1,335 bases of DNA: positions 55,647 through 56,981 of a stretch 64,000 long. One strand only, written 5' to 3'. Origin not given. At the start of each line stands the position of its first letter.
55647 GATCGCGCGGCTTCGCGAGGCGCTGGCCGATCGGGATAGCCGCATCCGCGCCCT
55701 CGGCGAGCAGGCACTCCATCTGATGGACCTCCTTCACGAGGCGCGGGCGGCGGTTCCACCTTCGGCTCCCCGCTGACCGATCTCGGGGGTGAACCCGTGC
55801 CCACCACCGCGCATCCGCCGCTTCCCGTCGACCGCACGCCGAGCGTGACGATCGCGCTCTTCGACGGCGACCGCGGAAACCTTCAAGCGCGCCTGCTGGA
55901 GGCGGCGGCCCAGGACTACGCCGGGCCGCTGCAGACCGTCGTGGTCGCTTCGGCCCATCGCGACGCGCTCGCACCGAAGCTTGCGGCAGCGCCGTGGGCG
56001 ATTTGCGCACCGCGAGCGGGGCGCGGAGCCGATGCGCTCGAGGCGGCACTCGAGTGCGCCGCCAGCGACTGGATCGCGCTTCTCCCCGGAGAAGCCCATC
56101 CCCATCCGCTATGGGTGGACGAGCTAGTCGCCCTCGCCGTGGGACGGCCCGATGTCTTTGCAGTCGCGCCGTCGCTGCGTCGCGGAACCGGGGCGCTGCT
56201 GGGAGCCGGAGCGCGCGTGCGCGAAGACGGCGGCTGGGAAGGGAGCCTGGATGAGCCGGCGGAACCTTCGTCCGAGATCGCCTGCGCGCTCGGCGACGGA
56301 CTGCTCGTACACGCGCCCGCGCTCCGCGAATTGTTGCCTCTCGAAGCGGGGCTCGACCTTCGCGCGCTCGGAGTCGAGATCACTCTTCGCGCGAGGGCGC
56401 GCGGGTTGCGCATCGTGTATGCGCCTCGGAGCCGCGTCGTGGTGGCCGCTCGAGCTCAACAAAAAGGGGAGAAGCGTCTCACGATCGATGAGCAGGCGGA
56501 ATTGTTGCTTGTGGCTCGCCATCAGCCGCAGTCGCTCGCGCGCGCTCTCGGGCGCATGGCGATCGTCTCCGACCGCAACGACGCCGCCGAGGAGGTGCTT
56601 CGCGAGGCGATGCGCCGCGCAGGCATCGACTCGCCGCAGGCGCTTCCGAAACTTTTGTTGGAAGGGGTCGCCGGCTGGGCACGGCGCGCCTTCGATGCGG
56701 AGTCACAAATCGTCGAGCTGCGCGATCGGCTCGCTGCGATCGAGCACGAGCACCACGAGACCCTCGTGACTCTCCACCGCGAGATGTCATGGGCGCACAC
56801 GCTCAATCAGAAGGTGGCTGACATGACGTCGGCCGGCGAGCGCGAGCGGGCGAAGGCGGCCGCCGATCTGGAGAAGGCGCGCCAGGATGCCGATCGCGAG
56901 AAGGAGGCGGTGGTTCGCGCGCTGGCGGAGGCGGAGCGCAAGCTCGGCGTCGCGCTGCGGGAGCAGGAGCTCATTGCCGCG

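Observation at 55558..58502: Catalytically degenerate GT2-like domain fused to a coiled coil of about 600 aa, preceded by a mini coiled-coil protein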

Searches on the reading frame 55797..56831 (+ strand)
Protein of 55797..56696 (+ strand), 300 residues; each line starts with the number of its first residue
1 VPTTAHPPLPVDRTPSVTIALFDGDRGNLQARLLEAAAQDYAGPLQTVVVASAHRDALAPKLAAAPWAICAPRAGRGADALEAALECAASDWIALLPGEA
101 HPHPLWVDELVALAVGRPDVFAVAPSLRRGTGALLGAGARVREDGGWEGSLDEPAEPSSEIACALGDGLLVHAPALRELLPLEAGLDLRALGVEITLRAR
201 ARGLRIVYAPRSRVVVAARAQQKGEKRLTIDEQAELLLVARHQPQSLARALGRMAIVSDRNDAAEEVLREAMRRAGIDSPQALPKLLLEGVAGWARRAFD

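Call 8: search_protein_families(library=pfam, proteins=[window:55797-56576:+], max_evalue=10)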
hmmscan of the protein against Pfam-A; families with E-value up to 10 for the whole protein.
window:55797-56576:+ (260 aa): 1 family
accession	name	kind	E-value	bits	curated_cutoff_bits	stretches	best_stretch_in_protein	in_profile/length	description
PF13641.12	Glyco_tranf_2_3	-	0.00033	21.2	27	1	30-216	17-211/230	Glycosyltransferase like family 2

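Call 9: search_protein_families(library=ncbifam, proteins=[window:55797-56576:+], max_evalue=1)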
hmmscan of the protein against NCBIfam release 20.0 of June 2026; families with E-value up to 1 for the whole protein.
window:55797-56576:+ (260 aa): 1 family
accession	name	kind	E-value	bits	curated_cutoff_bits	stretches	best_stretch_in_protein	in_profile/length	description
TIGR04242.1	nodulat_NodC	equivalog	0.023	13.7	550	1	3-60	36-97/395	chitooligosaccharide synthase NodC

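Call 17: search_solved_structures(query=window:55797-56696:+, max_evalue=10, show_alignments=3)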
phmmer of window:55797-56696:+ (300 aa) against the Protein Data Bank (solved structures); distinct sequences matched with E-value up to 10: 0.

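Call 21: search_protein_representatives(protein=window:55797-56696:+)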
Query: 300 residues. Proteins with E-value up to 0.001 (for the whole library): 68; up to 1e-10: 9; up to 1e-30: 8. The best 68 are listed.
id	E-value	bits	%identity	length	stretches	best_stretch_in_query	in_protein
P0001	2.5e-173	591.8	93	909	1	2-300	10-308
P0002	4.4e-59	216.8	46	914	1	7-298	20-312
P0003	1.1e-58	215.4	45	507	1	7-298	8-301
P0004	2.5e-58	214.3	43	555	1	5-297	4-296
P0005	4.4e-49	184.0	42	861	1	12-287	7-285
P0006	6.4e-46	173.6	38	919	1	6-297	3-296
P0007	5.6e-44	167.2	40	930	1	6-283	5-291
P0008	2.7e-42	161.7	36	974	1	6-279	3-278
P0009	1.0e-23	100.7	45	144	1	9-145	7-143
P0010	5.8e-08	49.0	27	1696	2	78-262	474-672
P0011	5.9e-08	49.0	30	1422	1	14-245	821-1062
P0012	6.4e-08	48.9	24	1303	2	71-251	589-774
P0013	2.9e-07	46.8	30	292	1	17-247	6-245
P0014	1.1e-06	44.8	33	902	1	7-221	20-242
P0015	1.2e-06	44.7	28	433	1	4-257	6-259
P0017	1.5e-06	44.4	27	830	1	84-261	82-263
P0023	7.5e-06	42.1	28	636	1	82-274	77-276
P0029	2.7e-05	40.3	28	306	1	14-258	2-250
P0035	1.1e-04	38.2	26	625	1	83-292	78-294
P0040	1.6e-04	37.7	28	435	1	26-261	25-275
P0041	1.7e-04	37.7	28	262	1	33-250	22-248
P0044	2.3e-04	37.2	30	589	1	9-226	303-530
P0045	2.3e-04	37.2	28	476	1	33-255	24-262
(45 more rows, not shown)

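Call 25: find_encoding_contigs(protein=P0001, flank=10000)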
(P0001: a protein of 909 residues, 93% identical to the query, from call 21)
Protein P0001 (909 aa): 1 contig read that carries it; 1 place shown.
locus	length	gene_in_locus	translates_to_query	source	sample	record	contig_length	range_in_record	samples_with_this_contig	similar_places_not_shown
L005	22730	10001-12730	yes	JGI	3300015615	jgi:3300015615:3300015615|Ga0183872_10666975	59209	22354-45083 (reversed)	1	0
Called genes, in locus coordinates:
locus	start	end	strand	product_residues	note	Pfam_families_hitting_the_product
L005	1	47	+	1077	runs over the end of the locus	PF08281:Sigma70_r4_2 (weak)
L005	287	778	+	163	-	-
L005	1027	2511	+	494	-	PF00289:Biotin_carb_N, PF02222:ATP-grasp (weak), PF02786:CPSase_L_D2, PF07478:Dala_Dala_lig_C, PF02785:Biotin_carb_C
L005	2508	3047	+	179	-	PF26077:BSH_Fcp1 (faint), PF00364:Biotin_lipoyl, PF25917:BSH_RND, PF25919:BSH_CusB (weak), PF25973:BSH_CzcB (faint), PF25984:BSH_YknX (weak)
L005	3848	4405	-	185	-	-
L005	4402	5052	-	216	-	PF04381:RdgC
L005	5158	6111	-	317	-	PF00535:Glycos_transf_2, PF13641:Glyco_tranf_2_3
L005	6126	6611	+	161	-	PF04542:Sigma70_r2, PF08281:Sigma70_r4_2, PF04545:Sigma70_r4, PF13518:HTH_28 (weak)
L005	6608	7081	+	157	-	-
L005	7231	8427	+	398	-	-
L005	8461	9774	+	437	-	PF13439:Glyco_transf_4, PF13579:Glyco_trans_4_4, PF13439:Glyco_transf_4 (weak), PF20706:GT4-conflict, PF00534:Glycos_transf_1, PF13692:Glyco_trans_1_4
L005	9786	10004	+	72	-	-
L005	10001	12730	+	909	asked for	-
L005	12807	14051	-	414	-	PF13616:Rotamase_3 (faint), PF00639:Rotamase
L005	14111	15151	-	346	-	-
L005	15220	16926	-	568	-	PF02771:Acyl-CoA_dh_N, PF02770:Acyl-CoA_dh_M, PF00441:Acyl-CoA_dh_1, PF08028:Acyl-CoA_dh_2, PF21343:ACAD9-ACADV_C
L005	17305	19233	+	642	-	PF02784:Orn_Arg_deC_N, PF17810:Arg_decarb_HB, PF17944:Arg_decarbox_C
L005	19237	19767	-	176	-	-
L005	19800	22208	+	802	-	PF14498:Glyco_hyd_65N_2, PF22124:Glyco_hydro_95_cat, PF21307:Glyco_hydro_95_C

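Call 26: find_encoding_contigs(protein=P0002, flank=10000, max_places=3)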
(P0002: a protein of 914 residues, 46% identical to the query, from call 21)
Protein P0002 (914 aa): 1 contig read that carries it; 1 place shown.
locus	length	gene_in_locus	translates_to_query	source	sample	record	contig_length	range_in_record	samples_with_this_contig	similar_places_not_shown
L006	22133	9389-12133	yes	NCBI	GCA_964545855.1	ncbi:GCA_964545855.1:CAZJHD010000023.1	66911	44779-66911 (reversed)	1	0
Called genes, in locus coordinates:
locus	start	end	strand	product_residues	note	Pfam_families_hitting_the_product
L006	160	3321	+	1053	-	PF07210:DUF1416 (faint), PF08281:Sigma70_r4_2, PF13715:CarbopepD_reg_2 (faint), PF11974:bMG3 (faint), PF17210:SdrD_B (faint), PF13620:CarboxypepD_reg, PF22904:NOMO1-like_2nd (faint), PF13620:CarboxypepD_reg, +2 more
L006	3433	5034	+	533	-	PF00289:Biotin_carb_N, PF02786:CPSase_L_D2, PF02222:ATP-grasp (weak), PF07478:Dala_Dala_lig_C (weak), PF02785:Biotin_carb_C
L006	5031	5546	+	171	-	PF25973:BSH_CzcB (faint), PF25919:BSH_CusB (faint), PF00364:Biotin_lipoyl, PF25917:BSH_RND (weak)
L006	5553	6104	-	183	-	-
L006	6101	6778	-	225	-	PF04381:RdgC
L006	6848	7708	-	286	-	PF00535:Glycos_transf_2, PF13641:Glyco_tranf_2_3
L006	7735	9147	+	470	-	PF13439:Glyco_transf_4, PF13579:Glyco_trans_4_4, PF20706:GT4-conflict (weak), PF00534:Glycos_transf_1, PF13692:Glyco_trans_1_4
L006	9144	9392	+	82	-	-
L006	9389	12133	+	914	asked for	-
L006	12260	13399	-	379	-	PF00639:Rotamase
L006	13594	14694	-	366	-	-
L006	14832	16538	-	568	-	PF02771:Acyl-CoA_dh_N, PF02770:Acyl-CoA_dh_M, PF00441:Acyl-CoA_dh_1, PF08028:Acyl-CoA_dh_2, PF21343:ACAD9-ACADV_C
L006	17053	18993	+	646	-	PF02784:Orn_Arg_deC_N, PF17810:Arg_decarb_HB, PF17944:Arg_decarbox_C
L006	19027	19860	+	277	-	PF00378:ECH_1, PF16113:ECH_2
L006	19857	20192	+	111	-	-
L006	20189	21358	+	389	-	PF02771:Acyl-CoA_dh_N, PF02770:Acyl-CoA_dh_M, PF00441:Acyl-CoA_dh_1, PF08028:Acyl-CoA_dh_2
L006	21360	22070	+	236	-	PF13489:Methyltransf_23, PF07021:MetW (weak), PF13649:Methyltransf_25, PF13847:Methyltransf_31, PF08241:Methyltransf_11, PF08242:Methyltransf_12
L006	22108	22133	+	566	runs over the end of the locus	PF00144:Beta-lactamase, PF11954:DUF3471 (faint)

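Call 27: find_encoding_contigs(protein=P0005, flank=10000, max_places=3)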
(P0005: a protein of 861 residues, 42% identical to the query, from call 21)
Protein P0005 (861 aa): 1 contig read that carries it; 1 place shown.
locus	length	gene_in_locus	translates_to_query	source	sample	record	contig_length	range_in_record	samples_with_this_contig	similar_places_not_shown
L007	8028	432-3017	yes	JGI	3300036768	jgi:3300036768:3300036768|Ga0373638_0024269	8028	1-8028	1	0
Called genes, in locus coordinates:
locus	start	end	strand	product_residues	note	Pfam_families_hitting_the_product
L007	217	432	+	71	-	-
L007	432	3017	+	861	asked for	-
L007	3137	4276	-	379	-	PF00639:Rotamase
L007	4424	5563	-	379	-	-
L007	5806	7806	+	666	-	PF02784:Orn_Arg_deC_N, PF17810:Arg_decarb_HB, PF17944:Arg_decarbox_C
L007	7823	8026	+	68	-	?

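Call 28: find_encoding_contigs(protein=P0006, flank=10000, max_places=3)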
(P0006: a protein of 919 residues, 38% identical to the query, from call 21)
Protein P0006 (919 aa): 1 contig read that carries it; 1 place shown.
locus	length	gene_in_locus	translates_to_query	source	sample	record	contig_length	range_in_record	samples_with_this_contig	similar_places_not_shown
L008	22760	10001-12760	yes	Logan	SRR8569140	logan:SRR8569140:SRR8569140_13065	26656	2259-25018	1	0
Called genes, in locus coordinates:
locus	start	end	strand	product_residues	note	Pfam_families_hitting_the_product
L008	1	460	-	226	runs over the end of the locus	PF04381:RdgC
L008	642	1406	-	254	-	PF00293:NUDIX, PF12680:SnoaL_2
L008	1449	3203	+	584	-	PF00512:HisKA, PF02518:HATPase_c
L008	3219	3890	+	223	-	PF00072:Response_reg, PF00486:Trans_reg_C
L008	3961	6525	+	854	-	-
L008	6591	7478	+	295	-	-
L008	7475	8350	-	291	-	PF00535:Glycos_transf_2, PF13641:Glyco_tranf_2_3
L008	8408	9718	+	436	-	PF13439:Glyco_transf_4 (weak), PF13579:Glyco_trans_4_4, PF20706:GT4-conflict, PF00534:Glycos_transf_1, PF13692:Glyco_trans_1_4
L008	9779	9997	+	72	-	-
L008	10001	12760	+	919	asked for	-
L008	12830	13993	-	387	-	PF00639:Rotamase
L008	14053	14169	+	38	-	-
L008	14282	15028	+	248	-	-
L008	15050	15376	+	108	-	-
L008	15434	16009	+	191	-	PF14066:DUF4256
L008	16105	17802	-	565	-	PF02771:Acyl-CoA_dh_N, PF02770:Acyl-CoA_dh_M, PF00441:Acyl-CoA_dh_1, PF08028:Acyl-CoA_dh_2, PF21343:ACAD9-ACADV_C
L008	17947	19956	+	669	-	PF02784:Orn_Arg_deC_N, PF17810:Arg_decarb_HB, PF17944:Arg_decarbox_C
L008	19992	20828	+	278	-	PF00378:ECH_1, PF16113:ECH_2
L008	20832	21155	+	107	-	-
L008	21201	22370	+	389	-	PF02771:Acyl-CoA_dh_N, PF02770:Acyl-CoA_dh_M, PF00441:Acyl-CoA_dh_1, PF08028:Acyl-CoA_dh_2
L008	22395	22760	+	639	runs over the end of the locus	PF26549:Tricorn_N (weak), PF02897:Peptidase_S9_N (weak), PF26550:Tricorn_2nd (weak), PF01738:DLH, PF02129:Peptidase_S15, PF20434:BD-FAE, PF00561:Abhydrolase_1 (weak), PF00326:Peptidase_S9, +7 more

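Call 33: search_solved_structures(query=A2, max_evalue=1, show_alignments=4)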
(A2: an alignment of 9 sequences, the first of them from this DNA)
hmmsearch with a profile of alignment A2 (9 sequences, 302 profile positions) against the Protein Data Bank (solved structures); distinct sequences matched with E-value up to 1: 2.
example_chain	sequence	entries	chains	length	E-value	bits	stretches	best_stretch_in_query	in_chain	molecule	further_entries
2z87_A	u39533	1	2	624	0.87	11.7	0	82-112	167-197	Chondroitin synthase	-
2z86_A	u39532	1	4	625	0.87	11.7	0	82-112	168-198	Chondroitin synthase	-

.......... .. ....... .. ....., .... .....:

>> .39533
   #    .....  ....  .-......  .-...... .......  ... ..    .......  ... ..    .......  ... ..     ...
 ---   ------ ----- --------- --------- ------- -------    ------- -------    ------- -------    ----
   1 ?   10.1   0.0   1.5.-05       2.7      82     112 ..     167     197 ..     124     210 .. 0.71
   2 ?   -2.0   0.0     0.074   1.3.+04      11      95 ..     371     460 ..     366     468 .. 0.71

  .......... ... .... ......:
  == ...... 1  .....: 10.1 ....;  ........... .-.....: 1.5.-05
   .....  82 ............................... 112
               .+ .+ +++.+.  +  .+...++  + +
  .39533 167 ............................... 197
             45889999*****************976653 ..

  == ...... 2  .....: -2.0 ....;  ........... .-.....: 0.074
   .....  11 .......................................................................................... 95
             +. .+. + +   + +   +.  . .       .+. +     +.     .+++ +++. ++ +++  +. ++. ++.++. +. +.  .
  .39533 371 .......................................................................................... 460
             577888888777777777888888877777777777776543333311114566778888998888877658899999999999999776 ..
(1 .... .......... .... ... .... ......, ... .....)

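Call 34: search_protein_families(library=pfam, alignment_id=A2, max_evalue=0.1)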
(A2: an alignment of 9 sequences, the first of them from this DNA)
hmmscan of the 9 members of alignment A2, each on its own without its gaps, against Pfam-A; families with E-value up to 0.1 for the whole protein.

A. member 1, seq(300 aa): 1 family
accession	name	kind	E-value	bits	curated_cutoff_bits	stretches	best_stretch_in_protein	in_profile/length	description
PF13641.12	Glyco_tranf_2_3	-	0.00045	20.7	27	1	30-216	17-211/230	Glycosyltransferase like family 2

B. families by the number of members that match (of 9 scanned): 3 families
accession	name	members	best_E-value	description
PF13641.12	Glyco_tranf_2_3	3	0.00045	Glycosyltransferase like family 2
PF10494.15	Stk19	1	0.026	Inactive serine-threonine protein kinase 19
PF00535.33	Glycos_transf_2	1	0.034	Glycosyl transferase family 2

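Call 38: list_cluster_members(proteins=[P0002, P0003, P0004, P0006, P0007, P0008, P0017, P0015, P0040, P0035])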
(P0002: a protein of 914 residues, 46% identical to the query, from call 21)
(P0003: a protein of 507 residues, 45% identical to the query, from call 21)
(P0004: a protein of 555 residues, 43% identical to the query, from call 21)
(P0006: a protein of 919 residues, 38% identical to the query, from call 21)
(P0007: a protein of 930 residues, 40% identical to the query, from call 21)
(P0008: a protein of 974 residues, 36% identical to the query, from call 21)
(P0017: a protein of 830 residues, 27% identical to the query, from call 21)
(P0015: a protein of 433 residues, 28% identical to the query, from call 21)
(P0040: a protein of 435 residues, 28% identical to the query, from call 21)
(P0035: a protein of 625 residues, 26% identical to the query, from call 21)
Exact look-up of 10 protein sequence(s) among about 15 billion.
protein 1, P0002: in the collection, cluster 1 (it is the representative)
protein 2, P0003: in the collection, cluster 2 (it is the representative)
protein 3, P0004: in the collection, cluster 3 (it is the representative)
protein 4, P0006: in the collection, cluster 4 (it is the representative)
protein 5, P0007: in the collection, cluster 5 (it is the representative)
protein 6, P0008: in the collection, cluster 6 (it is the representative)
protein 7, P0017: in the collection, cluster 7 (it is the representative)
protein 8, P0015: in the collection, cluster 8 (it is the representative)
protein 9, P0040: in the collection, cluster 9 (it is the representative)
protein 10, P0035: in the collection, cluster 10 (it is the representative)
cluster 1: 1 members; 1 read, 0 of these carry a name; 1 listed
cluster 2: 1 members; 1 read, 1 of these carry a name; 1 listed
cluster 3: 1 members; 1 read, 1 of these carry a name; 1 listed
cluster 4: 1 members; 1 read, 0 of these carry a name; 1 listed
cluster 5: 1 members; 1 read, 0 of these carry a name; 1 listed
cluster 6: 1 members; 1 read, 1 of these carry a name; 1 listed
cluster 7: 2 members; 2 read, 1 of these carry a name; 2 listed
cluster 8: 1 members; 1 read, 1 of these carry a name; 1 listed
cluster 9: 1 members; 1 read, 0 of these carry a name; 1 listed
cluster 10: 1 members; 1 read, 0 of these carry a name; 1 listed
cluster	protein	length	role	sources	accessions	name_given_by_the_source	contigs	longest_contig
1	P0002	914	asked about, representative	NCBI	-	-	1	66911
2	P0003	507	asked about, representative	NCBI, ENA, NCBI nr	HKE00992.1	MAG TPA: hypothetical protein VKE69_08285 [Planctomycetota bacterium] | hypothetical protein [Planctomycetota bacterium]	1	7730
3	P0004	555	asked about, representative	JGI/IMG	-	hypothetical protein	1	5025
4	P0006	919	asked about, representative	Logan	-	-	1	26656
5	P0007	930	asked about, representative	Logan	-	-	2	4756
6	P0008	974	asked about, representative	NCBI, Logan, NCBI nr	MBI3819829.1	MAG: hypothetical protein HY286_14125 [Planctomycetes bacterium] | hypothetical protein [Planctomycetota bacterium]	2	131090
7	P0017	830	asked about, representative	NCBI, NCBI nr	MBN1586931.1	MAG: glycosyltransferase [Candidatus Omnitrophica bacterium] | glycosyltransferase [Candidatus Omnitrophota bacterium]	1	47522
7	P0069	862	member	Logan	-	-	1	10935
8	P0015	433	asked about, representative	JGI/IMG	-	GT2 family glycosyltransferase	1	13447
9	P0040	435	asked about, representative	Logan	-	-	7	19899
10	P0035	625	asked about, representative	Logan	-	-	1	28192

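Call 42: search_solved_structures(query=P0041, max_evalue=0.001, show_alignments=2)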
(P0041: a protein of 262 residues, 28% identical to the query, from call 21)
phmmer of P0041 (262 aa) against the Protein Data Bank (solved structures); distinct sequences matched with E-value up to 0.001: 3.
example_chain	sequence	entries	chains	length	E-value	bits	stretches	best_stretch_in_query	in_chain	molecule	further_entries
2z87_A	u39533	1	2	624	2.6e-05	27.2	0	5-116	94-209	Chondroitin synthase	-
2z86_A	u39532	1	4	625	2.6e-05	27.2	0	5-116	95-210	Chondroitin synthase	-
6p61_A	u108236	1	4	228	3.5e-05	26.8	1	2-112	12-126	Glycosyltransferase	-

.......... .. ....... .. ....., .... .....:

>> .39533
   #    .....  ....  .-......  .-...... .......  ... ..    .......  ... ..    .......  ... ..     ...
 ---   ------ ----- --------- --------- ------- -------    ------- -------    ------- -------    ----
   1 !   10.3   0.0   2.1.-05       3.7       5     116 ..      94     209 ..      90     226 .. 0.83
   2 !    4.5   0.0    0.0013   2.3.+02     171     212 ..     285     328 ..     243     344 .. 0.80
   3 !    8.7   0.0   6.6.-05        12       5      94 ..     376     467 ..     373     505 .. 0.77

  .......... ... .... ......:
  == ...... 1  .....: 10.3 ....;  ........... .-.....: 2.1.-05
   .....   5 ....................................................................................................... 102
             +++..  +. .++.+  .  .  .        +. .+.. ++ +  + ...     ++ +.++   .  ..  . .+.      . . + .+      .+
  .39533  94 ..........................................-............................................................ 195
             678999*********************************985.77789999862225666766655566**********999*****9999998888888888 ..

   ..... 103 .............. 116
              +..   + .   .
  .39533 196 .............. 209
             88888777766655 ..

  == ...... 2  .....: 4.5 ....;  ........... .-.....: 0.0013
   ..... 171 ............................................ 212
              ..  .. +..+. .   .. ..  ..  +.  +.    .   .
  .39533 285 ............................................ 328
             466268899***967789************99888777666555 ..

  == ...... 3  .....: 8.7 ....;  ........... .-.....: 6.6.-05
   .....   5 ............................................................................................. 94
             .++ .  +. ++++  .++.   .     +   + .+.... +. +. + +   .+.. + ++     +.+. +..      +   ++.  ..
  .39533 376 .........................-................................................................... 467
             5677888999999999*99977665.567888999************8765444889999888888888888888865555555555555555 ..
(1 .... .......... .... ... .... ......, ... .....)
